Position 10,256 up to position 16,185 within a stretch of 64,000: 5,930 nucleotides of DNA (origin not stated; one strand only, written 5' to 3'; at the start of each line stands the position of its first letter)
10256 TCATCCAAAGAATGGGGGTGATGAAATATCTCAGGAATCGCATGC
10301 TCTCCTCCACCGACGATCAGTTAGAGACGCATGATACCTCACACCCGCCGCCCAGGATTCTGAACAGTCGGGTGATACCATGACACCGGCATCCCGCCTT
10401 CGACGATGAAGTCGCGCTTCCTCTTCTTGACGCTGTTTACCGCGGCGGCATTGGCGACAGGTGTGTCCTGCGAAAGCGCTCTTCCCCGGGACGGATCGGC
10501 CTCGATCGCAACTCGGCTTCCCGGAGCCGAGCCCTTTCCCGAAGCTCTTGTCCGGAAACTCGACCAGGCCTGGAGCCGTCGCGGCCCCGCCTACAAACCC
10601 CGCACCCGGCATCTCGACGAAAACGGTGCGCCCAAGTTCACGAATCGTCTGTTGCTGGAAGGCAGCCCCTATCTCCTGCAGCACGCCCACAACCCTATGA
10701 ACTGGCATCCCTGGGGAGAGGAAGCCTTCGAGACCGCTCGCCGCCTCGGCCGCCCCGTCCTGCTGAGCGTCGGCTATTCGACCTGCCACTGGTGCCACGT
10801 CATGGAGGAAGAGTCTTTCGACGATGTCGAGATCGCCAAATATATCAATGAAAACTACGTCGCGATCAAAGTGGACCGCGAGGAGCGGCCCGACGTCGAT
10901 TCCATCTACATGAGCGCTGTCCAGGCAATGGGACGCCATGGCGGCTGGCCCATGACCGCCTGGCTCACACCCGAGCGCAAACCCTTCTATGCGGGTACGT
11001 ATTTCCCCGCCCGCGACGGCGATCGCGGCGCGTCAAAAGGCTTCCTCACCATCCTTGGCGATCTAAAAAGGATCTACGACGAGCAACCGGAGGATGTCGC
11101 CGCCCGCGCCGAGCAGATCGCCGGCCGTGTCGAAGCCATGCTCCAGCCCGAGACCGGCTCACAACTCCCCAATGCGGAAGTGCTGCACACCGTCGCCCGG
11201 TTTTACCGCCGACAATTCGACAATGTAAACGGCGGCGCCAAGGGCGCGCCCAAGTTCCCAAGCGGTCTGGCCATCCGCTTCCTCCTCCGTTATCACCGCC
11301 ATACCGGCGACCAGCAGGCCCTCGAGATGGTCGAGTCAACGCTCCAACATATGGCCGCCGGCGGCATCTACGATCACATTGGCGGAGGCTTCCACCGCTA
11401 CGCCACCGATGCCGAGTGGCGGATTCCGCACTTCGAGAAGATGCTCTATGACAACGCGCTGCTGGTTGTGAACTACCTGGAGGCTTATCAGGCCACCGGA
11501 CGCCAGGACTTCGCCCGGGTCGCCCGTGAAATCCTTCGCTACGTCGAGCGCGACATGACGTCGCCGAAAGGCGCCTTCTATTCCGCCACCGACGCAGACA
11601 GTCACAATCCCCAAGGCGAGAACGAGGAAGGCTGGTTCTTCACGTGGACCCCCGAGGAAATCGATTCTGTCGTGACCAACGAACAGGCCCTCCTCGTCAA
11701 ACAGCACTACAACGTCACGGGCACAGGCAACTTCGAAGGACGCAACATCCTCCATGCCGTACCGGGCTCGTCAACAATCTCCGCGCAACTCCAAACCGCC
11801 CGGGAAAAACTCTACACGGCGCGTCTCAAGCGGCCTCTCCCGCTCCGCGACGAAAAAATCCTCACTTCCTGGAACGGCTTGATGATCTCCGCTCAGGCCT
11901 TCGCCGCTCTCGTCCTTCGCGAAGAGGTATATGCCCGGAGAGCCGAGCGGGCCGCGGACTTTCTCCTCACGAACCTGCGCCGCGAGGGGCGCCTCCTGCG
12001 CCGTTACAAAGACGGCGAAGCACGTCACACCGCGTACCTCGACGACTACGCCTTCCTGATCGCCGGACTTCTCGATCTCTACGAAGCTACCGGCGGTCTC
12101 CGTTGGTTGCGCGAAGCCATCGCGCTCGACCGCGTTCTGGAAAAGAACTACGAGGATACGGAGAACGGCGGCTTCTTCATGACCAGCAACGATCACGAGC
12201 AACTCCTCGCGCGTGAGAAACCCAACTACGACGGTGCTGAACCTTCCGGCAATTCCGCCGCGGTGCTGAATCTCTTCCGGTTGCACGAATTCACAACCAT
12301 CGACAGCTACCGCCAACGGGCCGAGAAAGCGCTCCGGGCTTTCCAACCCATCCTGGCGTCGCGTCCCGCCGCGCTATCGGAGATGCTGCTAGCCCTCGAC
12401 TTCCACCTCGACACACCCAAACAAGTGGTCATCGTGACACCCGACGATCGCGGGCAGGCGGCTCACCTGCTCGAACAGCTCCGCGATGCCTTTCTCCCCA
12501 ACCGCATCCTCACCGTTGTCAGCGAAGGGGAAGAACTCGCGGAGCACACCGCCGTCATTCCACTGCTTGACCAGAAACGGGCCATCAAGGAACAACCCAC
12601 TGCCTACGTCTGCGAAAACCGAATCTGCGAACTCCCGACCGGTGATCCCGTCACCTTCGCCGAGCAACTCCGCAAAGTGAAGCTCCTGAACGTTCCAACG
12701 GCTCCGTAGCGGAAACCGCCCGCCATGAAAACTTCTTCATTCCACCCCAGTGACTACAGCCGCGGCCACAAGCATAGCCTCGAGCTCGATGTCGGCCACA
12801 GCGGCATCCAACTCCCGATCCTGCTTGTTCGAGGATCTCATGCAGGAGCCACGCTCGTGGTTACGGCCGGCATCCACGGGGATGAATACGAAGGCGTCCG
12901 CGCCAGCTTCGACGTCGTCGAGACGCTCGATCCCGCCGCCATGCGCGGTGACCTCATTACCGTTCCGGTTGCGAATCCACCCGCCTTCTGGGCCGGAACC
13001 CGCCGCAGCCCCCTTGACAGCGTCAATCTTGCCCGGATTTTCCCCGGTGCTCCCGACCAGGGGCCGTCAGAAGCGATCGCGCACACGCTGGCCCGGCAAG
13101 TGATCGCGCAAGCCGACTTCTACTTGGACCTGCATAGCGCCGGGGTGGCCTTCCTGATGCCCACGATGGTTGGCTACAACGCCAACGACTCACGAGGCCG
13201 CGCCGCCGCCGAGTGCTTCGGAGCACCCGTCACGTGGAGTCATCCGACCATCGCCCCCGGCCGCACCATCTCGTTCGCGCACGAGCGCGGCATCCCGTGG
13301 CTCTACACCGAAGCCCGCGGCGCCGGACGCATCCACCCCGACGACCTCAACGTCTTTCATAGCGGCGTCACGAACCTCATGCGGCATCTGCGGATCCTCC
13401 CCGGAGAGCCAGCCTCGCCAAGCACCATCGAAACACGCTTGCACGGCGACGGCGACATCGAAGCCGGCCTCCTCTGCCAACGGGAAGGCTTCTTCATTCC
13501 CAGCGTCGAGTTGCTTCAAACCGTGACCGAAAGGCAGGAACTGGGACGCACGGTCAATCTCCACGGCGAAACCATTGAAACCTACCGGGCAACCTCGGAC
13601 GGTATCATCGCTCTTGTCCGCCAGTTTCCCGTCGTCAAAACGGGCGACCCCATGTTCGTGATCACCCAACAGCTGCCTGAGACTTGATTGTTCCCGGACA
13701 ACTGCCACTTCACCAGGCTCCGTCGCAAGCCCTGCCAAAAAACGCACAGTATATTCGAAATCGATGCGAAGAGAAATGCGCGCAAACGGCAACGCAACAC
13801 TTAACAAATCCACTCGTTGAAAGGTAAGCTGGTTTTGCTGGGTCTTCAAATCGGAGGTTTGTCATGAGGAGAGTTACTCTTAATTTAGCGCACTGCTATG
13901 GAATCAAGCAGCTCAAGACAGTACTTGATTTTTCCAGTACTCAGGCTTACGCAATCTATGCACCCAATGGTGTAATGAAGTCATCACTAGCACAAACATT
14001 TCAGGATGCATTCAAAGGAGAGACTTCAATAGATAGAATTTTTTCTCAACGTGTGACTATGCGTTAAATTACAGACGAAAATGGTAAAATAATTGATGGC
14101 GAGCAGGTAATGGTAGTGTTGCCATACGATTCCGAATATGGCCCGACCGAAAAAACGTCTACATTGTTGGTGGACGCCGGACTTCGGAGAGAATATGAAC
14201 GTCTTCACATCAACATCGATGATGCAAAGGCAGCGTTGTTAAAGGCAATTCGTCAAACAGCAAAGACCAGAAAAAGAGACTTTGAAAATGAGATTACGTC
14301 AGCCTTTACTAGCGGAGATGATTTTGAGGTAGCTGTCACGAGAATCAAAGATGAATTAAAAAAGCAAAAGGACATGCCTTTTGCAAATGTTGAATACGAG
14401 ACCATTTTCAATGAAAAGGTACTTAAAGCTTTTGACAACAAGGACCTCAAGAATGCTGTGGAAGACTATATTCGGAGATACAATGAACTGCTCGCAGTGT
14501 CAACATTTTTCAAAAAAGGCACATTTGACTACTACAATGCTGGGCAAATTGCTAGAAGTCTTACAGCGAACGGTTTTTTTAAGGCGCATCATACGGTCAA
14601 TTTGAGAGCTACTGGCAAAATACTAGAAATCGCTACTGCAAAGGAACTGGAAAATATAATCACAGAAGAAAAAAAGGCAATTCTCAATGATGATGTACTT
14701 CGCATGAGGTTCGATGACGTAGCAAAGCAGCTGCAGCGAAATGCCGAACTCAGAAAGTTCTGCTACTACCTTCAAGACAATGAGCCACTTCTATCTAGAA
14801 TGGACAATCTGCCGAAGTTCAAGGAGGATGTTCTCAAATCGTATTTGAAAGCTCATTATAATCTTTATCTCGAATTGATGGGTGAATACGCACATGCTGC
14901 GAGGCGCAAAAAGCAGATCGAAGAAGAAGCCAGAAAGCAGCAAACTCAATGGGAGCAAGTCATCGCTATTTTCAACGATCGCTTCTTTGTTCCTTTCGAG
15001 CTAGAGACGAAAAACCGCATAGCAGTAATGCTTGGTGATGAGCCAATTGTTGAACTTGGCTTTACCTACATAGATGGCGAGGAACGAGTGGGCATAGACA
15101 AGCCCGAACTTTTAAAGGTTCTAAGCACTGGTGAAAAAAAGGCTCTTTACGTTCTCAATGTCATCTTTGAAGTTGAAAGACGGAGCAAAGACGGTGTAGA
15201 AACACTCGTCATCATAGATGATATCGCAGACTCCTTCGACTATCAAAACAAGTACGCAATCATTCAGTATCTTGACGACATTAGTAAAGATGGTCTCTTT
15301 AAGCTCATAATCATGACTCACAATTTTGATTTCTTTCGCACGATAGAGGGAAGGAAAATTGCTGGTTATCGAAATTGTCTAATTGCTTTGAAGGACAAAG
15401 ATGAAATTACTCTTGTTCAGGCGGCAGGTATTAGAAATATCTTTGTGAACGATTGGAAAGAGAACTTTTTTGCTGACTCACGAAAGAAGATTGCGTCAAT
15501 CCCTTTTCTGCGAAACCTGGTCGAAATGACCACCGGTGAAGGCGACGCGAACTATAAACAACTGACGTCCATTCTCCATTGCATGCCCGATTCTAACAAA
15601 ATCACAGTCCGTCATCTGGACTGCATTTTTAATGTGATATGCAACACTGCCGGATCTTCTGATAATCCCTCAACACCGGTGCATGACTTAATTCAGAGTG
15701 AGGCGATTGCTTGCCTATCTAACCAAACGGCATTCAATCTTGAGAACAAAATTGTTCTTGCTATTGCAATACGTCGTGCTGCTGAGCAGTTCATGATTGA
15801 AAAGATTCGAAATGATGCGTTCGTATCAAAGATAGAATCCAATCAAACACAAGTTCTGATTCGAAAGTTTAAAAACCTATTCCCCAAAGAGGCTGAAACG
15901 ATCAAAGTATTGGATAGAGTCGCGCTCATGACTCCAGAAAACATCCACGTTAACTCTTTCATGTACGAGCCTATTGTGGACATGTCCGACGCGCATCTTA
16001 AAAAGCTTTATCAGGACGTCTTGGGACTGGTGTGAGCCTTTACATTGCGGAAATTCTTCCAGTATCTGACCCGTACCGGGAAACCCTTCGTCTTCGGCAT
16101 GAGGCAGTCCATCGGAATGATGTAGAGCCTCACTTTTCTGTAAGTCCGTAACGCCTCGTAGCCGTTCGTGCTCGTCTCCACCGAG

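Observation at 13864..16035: A 2.2-kb AT-rich, single-gene island in a GC-rich core-metabolic neighbourhood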

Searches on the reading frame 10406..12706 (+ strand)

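Call 10: search_protein_families(library=pfam, proteins=[window:10406-12706:+], max_evalue=0.01)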
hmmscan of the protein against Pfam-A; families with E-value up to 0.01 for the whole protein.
window:10406-12706:+ (767 aa): 4 families
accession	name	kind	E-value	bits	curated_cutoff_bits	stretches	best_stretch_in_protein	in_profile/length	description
PF03190.21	Thioredox_DsbH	-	2.5e-69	232.8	27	1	79-240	1-160/163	Protein of unknown function, DUF255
PF13899.12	Thioredoxin_7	-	1.3e-08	35.3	27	1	99-163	1-65/83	Thioredoxin-like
PF07470.19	Glyco_hydro_88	-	0.0022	17.5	26.6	0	505-593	91-178/352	Glycosyl Hydrolase Family 88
PF13098.12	Thioredoxin_2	-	0.0023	18.7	27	1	114-159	4-49/104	Thioredoxin-like domain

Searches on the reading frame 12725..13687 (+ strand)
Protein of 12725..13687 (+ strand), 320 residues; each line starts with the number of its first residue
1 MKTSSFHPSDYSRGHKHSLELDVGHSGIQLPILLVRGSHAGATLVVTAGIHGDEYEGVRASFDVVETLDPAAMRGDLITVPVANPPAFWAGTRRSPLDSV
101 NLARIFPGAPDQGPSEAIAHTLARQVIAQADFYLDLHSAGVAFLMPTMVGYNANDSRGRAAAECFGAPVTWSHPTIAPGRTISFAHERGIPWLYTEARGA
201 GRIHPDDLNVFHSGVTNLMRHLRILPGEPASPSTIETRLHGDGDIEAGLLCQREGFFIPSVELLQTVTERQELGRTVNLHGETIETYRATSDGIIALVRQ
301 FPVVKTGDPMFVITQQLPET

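Call 10: search_protein_families(library=pfam, proteins=[window:12725-13684:+], max_evalue=0.01)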
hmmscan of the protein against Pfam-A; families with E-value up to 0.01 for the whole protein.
window:12725-13684:+ (320 aa): 1 family
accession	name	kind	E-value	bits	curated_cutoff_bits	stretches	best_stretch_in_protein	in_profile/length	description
PF24827.1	AstE_AspA_cat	-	3.1e-30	105.6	25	1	41-222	2-192/192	Succinylglutamate desuccinylase/Aspartoacylase catalytic domain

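Call 11: find_encoding_contigs(protein=window:12725-13687:+, flank=10000, max_places=10)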
Protein window:12725-13687:+ (320 aa): 1 contig read that carries it; 1 place shown.
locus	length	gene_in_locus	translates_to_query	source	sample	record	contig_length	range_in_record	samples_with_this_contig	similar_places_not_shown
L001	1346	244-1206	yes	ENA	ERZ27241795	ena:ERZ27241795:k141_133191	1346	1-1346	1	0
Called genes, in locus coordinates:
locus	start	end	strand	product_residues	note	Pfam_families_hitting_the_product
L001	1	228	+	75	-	?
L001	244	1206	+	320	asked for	PF24827:AstE_AspA_cat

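Call 23: find_related_loci(query=window:12725-13684:+, collection=genome_contigs, flank=10000)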
Query window:12725-13684:+ (320 aa) in genome_contigs; peptide patterns used: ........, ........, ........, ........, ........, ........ (x = any residue, [..] = any of these).
107 stretches matched a pattern; 42 encode a relative of the query (tblastn E <= 1e-3); 41 distinct loci.
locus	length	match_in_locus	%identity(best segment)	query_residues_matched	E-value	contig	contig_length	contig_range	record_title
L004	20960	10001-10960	94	1-320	0e+0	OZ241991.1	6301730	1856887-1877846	MAG: Bryobacterales bacterium isolate be22c93e-b65f-4d75-a14f-d13794267050 genome assembly, chromosome: 1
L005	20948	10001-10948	93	1-316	0e+0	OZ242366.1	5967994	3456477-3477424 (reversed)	MAG: Bryobacterales bacterium isolate f0b9ad3e-bf3f-4545-832f-1a66c2db78ab genome assembly, chromosome: 1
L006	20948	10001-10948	89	1-316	0e+0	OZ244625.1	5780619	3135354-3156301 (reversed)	MAG: Bryobacterales bacterium isolate 977db337-f3f5-4b10-816d-e0f1db46c981 genome assembly, chromosome: 1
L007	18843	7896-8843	93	1-316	0e+0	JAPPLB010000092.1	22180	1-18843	MAG: Bryobacterales bacterium isolate RHO3_bin_12 NODE_3881_length_22180_cov_57.392000, whole genome shotgun sequence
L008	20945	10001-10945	67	1-314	2e-136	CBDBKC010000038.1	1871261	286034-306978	MAG: Bryobacterales bacterium isolate 5f91f12a-28cc-4e70-8e9f-3aed67d6a3bc genome assembly, contig: contig_38, whole gen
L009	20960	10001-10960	63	1-314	3e-135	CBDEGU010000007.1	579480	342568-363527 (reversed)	MAG: Bryobacterales bacterium isolate 63e98ee0-76b8-4d66-b35b-f102d4a5bfdb genome assembly, contig: contig_7, whole geno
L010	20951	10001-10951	64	1-315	1e-133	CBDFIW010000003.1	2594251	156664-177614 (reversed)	MAG: Bryobacterales bacterium isolate a16c973b-f436-4e7a-b46b-e4efcddd1fd4 genome assembly, contig: contig_3, whole geno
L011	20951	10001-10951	63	1-315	4e-132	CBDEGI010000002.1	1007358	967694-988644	MAG: Bryobacterales bacterium isolate 10a21c94-7eb8-427e-b2a2-b5379825a615 genome assembly, contig: contig_2, whole geno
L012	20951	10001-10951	64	1-315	2e-132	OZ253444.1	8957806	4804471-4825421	MAG: Bryobacterales bacterium isolate 3cac0922-cef3-4e6b-989c-161c3111d54d genome assembly, chromosome: 1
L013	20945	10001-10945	61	1-314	2e-130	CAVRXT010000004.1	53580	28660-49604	MAG: uncultured Acidobacteriota bacterium isolate MFD06092.bin.1.41 genome assembly, contig: contig_18174, whole genome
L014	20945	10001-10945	62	1-314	1e-128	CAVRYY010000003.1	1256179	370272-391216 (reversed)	MAG: uncultured Acidobacteriota bacterium isolate MFD00964.bin.1.138 genome assembly, contig: contig_41712, whole genome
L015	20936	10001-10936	61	1-311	5e-126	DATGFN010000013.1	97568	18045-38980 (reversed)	MAG TPA_asm: Terriglobia bacterium isolate SMAG_U9729 k141_1686727, whole genome shotgun sequence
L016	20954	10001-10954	58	1-317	1e-120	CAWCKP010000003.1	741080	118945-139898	MAG: uncultured Acidobacteriota bacterium isolate MFD01248.bin.1.41 genome assembly, contig: contig_15632, whole genome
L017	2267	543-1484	60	6-318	4e-126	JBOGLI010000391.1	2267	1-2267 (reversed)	MAG: Terriglobales bacterium isolate TC-S_metawrap_bin.27 k127_4651654, whole genome shotgun sequence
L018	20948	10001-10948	57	1-315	8e-120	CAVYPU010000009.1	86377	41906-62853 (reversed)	MAG: uncultured Acidobacteriota bacterium isolate MFD05512.bin.2.159 genome assembly, contig: contig_15621, whole genome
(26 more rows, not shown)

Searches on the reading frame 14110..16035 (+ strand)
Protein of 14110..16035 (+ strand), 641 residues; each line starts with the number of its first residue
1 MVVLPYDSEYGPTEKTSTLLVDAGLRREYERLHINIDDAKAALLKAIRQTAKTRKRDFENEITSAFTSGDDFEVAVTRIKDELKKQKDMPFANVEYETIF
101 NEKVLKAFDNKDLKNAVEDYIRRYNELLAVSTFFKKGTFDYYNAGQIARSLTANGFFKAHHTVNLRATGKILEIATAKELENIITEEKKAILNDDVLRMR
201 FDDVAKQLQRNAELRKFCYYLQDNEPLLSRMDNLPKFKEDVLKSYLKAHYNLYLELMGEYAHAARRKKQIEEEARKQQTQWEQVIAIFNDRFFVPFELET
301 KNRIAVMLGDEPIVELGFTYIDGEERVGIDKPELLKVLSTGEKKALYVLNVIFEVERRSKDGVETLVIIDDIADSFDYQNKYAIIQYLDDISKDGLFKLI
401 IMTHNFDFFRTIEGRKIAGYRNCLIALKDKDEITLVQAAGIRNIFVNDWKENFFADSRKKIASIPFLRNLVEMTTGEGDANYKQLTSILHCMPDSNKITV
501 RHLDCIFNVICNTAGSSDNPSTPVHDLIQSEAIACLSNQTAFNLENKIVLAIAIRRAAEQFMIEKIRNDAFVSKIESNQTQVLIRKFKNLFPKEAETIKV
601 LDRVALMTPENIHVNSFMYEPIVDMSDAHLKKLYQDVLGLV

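Call 12: find_encoding_contigs(protein=window:14110-16035:+, flank=10000, max_places=10)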
Protein window:14110-16035:+ (641 aa): 1 contig read that carries it; 1 place shown.
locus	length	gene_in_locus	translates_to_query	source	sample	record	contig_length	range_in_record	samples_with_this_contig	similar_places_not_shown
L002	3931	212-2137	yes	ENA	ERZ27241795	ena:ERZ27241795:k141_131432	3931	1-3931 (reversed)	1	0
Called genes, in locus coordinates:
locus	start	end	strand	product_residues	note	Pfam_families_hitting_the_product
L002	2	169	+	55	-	?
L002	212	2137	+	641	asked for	-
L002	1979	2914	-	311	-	-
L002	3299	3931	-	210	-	?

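Call 66: search_protein_families(library=phrogs, proteins=[window:14110-16032:+], max_evalue=0.01)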
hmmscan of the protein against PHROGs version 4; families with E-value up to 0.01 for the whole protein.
window:14110-16032:+ (641 aa): 1 family
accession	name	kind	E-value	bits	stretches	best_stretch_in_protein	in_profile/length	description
phrog_38705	-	unknown function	1.3e-144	484.3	1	2-638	84-718/723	-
